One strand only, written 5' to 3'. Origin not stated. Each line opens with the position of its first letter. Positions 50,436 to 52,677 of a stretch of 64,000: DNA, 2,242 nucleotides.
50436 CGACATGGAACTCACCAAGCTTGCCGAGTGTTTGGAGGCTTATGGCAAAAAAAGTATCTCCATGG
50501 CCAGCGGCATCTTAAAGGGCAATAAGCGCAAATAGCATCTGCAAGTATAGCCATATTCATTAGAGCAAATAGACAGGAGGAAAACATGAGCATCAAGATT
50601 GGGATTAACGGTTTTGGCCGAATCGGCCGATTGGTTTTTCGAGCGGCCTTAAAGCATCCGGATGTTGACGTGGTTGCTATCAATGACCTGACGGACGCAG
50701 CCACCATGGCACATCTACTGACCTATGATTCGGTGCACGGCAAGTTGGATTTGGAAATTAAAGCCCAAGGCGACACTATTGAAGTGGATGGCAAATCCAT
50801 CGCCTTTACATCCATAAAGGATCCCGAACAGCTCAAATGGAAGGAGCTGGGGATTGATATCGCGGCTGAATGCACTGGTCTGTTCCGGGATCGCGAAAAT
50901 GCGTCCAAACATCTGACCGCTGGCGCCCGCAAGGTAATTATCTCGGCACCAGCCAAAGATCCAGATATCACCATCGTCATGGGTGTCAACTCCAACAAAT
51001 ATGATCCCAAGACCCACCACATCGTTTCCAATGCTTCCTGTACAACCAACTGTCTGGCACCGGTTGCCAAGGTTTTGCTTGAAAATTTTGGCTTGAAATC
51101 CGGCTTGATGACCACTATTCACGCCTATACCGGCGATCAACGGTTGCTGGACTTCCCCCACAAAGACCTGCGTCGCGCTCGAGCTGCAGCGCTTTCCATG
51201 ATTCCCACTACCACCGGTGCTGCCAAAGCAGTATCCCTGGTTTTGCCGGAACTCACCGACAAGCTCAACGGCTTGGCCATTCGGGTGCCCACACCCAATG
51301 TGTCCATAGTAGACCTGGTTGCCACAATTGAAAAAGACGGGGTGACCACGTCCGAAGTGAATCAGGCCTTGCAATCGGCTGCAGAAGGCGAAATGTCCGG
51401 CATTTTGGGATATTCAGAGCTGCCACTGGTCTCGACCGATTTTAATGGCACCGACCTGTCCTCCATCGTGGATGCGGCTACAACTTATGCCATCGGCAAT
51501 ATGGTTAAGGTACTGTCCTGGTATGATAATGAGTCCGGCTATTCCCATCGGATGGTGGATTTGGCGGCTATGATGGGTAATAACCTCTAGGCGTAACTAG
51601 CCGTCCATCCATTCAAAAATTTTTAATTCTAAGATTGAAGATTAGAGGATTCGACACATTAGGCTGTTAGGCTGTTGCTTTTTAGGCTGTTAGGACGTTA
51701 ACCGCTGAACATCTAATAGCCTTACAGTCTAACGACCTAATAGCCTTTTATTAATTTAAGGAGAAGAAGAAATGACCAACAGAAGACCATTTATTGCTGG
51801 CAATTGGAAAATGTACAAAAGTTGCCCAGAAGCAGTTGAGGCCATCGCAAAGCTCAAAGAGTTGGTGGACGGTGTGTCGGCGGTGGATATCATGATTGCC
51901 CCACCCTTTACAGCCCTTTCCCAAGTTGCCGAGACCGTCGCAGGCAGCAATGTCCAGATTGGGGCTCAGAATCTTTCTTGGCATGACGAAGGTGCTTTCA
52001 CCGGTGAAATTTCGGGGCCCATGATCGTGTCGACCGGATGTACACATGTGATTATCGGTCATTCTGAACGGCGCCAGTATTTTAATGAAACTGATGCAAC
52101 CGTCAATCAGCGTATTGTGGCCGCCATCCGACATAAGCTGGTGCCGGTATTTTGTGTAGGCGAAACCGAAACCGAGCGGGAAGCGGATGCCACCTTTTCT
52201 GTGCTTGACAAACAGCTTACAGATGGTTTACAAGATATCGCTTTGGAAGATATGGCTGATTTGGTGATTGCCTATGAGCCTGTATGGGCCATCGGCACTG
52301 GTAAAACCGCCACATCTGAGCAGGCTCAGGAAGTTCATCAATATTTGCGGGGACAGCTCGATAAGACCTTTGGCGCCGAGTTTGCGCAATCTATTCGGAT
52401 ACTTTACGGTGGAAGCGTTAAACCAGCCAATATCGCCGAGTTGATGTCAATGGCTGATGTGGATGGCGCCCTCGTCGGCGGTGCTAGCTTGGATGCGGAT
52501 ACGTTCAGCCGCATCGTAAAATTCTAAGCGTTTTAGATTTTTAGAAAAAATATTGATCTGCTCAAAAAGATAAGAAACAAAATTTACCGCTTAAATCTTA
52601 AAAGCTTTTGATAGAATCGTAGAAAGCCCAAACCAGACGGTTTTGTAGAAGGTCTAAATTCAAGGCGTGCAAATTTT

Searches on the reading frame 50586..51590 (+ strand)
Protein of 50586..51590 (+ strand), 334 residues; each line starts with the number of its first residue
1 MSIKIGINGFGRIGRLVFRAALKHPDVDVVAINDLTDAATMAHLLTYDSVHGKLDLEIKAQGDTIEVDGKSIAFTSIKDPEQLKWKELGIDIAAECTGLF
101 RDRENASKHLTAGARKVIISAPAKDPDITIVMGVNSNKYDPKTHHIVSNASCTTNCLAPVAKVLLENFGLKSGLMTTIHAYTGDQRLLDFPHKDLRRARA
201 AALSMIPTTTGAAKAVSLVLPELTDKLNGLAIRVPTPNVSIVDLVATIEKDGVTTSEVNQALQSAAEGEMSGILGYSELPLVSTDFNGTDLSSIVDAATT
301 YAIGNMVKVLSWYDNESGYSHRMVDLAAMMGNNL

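Call 47: search_protein_families(library=ncbifam, proteins=[window:50586-51590:+], max_evalue=1e-15)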
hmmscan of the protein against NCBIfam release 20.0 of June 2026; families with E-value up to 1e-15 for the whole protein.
window:50586-51590:+ (334 aa): 9 families
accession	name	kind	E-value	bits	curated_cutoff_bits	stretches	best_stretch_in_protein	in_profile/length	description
NF005830.0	PRK07729.1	equivalog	9.7e-144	478.4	546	1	1-333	1-333/343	glyceraldehyde-3-phosphate dehydrogenase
NF005641.0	PRK07403.1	equivalog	6.9e-134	446.3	616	1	3-332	2-334/337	type I glyceraldehyde-3-phosphate dehydrogenase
TIGR01534.1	GAPDH-I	equivalog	4.8e-133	443.4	367.2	1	4-325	1-330/330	type I glyceraldehyde-3-phosphate dehydrogenase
NF033735.1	G3PDH_Arsen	exception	8e-123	410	450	1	5-327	1-323/323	ArsJ-associated glyceraldehyde-3-phosphate dehydrogenase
NF011954.0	PRK15425.1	equivalog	8.3e-117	389.9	662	1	1-329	1-328/331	glyceraldehyde-3-phosphate dehydrogenase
NF006512.0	PRK08955.1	equivalog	8.4e-116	386.9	563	1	1-332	1-332/334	glyceraldehyde-3-phosphate dehydrogenase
NF010058.0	PRK13535.1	equivalog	3.2e-105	352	539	1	1-330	1-333/339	erythrose-4-phosphate dehydrogenase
TIGR01532.1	E4PD_g-proteo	equivalog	2.5e-100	336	530.55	1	5-325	2-325/325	erythrose-4-phosphate dehydrogenase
NF006139.0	PRK08289.1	equivalog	2.3e-82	277.1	431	1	7-330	133-469/480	glyceraldehyde-3-phosphate dehydrogenase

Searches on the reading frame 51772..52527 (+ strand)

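Call 47: search_protein_families(library=ncbifam, proteins=[window:51772-52527:+], max_evalue=1e-15)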
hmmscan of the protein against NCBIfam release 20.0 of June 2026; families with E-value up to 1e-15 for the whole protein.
window:51772-52527:+ (251 aa): 9 families
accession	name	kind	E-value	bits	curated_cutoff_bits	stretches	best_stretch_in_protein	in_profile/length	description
NF010569.0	PRK13962.1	equivalog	7e-98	328.5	883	1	3-250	396-642/645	bifunctional phosphoglycerate kinase/triosephosphate isomerase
NF000722.0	PRK00042.2-1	equivalog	2.3e-70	236.8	293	1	7-250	5-246/256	triose-phosphate isomerase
TIGR00419.1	tim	equivalog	2.4e-60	204.2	130.6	1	7-243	1-228/228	triose-phosphate isomerase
NF012036.0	PRK15492.1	equivalog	2.8e-54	184.3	509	1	7-249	6-255/261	triosephosphate isomerase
NF011163.0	PRK14565.1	equivalog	3.2e-54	184.1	298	1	8-250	5-232/240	triosephosphate isomerase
NF011497.0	PRK14905.1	equivalog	6.9e-52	176.9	485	1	1-248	1-255/357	triosephosphate isomerase/PTS system glucose/sucrose-specific transporter subunit IIB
NF000728.0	PRK00042.3-2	equivalog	8.7e-50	169.4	255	1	8-250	3-227/231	triose-phosphate isomerase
NF000729.0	PRK00042.3-3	equivalog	4.2e-31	108.6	309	1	60-251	53-233/234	triose-phosphate isomerase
NF003302.0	PRK04302.1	subfamily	1.3e-16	61.1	132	0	5-138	3-130/223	triose-phosphate isomerase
